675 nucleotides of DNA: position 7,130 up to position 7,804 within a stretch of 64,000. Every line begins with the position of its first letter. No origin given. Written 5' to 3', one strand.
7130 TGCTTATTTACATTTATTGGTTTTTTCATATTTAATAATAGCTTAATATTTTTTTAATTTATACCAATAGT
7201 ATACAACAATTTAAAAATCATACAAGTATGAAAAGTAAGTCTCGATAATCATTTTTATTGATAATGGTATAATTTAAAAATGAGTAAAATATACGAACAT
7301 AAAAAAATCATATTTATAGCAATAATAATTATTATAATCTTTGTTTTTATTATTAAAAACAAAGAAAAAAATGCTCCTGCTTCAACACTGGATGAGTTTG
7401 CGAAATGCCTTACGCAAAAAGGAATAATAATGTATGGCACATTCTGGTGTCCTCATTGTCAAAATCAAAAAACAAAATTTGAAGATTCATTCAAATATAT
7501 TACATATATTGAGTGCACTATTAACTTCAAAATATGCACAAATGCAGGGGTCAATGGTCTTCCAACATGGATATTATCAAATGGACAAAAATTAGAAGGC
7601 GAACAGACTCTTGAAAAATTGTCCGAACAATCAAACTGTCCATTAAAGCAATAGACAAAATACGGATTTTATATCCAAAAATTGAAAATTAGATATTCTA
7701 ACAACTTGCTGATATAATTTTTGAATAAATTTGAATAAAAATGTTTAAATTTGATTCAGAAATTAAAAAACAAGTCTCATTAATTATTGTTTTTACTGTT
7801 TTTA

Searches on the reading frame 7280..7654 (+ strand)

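Call 56: search_protein_families(library=pfam, proteins=[window:7280-7654:+], max_evalue=0.001)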
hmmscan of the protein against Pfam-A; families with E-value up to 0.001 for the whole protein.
window:7280-7654:+ (124 aa): 1 family
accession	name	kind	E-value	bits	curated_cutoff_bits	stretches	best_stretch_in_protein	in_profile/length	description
PF00085.26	Thioredoxin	-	1.8e-05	25.1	23.5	1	38-115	8-98/103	Thioredoxin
